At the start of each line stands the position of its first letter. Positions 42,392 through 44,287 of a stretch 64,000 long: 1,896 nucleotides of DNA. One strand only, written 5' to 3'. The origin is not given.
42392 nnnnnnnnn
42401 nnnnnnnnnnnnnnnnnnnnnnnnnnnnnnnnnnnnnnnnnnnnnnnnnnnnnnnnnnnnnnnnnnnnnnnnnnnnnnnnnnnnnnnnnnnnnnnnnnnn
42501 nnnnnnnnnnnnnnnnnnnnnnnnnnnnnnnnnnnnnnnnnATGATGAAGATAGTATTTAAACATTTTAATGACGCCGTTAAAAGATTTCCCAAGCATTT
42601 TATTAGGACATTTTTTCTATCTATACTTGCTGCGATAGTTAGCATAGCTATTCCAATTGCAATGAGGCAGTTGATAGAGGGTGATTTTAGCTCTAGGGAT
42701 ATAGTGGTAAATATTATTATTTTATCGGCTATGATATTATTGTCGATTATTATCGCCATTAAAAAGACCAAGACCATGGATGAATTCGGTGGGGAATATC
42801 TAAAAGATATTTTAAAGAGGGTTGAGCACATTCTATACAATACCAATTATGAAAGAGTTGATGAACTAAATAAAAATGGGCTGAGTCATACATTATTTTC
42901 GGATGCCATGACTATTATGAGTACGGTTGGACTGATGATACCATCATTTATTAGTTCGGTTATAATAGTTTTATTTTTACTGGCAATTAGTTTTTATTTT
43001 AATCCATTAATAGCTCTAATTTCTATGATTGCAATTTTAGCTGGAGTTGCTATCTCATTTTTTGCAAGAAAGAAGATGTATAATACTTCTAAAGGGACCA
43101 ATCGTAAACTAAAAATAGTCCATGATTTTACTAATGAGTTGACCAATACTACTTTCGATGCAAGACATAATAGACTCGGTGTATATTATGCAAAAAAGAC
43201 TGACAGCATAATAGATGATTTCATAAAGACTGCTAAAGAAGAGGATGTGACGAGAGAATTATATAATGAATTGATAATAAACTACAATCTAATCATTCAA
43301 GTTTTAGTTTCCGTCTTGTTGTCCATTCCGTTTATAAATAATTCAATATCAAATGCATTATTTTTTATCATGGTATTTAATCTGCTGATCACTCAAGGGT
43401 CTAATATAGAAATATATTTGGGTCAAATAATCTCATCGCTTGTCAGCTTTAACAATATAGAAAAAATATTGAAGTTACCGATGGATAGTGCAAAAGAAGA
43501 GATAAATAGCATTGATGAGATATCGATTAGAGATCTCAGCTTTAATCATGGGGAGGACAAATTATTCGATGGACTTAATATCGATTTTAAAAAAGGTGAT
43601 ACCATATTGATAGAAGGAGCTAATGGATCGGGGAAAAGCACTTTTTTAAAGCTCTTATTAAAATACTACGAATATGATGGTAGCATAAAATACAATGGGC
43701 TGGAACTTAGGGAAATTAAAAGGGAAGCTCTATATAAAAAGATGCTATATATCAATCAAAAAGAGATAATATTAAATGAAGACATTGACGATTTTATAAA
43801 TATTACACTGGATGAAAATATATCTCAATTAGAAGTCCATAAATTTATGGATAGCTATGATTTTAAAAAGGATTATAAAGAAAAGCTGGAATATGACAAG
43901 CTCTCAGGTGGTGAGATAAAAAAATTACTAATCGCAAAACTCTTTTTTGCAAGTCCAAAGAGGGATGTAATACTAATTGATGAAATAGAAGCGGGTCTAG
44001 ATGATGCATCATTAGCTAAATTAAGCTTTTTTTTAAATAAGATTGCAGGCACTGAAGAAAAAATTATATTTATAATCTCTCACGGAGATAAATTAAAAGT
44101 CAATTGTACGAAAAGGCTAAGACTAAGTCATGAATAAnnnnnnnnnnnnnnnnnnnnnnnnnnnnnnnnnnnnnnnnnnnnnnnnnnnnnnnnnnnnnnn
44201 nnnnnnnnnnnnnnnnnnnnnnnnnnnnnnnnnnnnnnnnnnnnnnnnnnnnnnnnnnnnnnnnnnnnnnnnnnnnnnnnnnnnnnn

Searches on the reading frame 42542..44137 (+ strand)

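Call 5: search_protein_families(library=ncbifam, proteins=[window:42542-44137:+], max_evalue=0.01)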
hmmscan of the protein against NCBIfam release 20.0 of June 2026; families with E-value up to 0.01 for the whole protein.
window:42542-44137:+ (531 aa): 152 families (the best 25 are shown)
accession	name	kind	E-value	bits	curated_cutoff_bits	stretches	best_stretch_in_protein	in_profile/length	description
NF045998.1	cleave_ABC_plasm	equivalog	5.2e-40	137.3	500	1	13-517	148-662/673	Mbov_0121 family peptidase domain-containing ABC transporter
TIGR02857.1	CydD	equivalog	4.1e-25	88.7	435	1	316-524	309-525/529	thiol reductant ABC exporter subunit CydD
NF007813.0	PRK10522.1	equivalog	1.1e-21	77.1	604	1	16-518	11-512/547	multidrug ABC transporter permease/ATP-binding protein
NF008364.0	PRK11160.1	equivalog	1.3e-21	76.8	630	1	132-514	137-533/575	heme ABC transporter ATP-binding protein/permease CydC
TIGR03375.1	type_I_sec_LssB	subfamily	6.5e-21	74.3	693.1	1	141-515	274-661/696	type I secretion system permease/ATPase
TIGR02204.1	MsbA_rel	hypoth_equivalog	6.9e-21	74.5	780.4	1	12-514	12-533/576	ABC transporter, permease/ATP-binding protein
NF000355.4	ribo_prot_ABC_F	equivalog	1.4e-20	73.7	380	1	316-523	303-493/499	ribosomal protection-like ABC-F family protein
TIGR03797.1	NHLM_micro_ABC2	equivalog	2.2e-20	72.7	709.4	1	12-504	130-637/686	NHLP bacteriocin export ABC transporter permease/ATPase subunit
NF010178.0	PRK13657.1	equivalog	3e-19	68.9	733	1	26-514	27-528/588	glucan ABC transporter ATP-binding protein/ permease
NF008379.0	PRK11174.1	equivalog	1.2e-18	67.1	684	1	314-514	337-542/588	heme ABC transporter permease/ATP-binding protein CydD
TIGR02203.1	MsbA_lipidA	equivalog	1.5e-18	66.7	602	1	6-501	2-516/572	lipid A export permease/ATP-binding protein MsbA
TIGR02868.1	CydC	equivalog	4e-18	65.4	329.05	1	131-514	130-528/530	thiol reductant ABC exporter subunit CydC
NF007601.2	PRK10247.1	equivalog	4.4e-18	65.5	292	1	328-517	3-193/204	iron efflux ABC transporter ATP-binding subunit FetA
NF010061.0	PRK13538.1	equivalog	8.8e-18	64.5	195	1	327-516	6-193/211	cytochrome c biogenesis heme-transporting ATPase CcmA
TIGR01978.1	sufC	equivalog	2e-17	63.4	212.8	1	328-518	2-206/243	Fe-S cluster assembly ATPase SufC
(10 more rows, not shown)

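Call 6: search_protein_families(library=pfam, proteins=[window:42542-44137:+], max_evalue=0.01)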
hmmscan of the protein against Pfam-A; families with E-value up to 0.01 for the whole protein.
window:42542-44137:+ (531 aa): 11 families
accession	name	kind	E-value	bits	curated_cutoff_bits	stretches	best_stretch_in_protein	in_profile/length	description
PF00005.33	ABC_tran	-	1.3e-19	71.6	25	1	343-481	2-134/137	ABC transporter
PF13304.12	AAA_21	-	2.6e-10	41.3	27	1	406-508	194-293/304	AAA domain, putative AbiEii toxin, Type IV TA system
PF00664.28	ABC_membrane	-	5.5e-10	39.8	28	1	23-187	4-173/274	ABC transporter transmembrane region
PF02463.25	SMC_N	-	5.9e-08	32.8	40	1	425-525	116-208/220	RecF/RecN/SMC N terminal domain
PF13555.12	AAA_29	-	9.7e-05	22.5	27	1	341-369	11-39/61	P-loop containing region of AAA domain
PF13401.12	AAA_22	-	0.00015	22.6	27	1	355-500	8-110/130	AAA domain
PF24838.2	8xMP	-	0.0003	21.1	30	1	23-149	23-135/136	Octameric membrane protein family (8xMP)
PF13476.12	AAA_23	-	0.00055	21.1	27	1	342-371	10-38/201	AAA domain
PF13173.12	AAA_14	-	0.0021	18.5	27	0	354-410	4-54/129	AAA domain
PF20720.3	nSTAND3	-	0.0021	18.2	27.2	1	352-415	17-74/155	Novel STAND NTPase 3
PF00004.35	AAA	-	0.0028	18.5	21.2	0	355-512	1-106/131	ATPase family associated with various cellular activities (AAA)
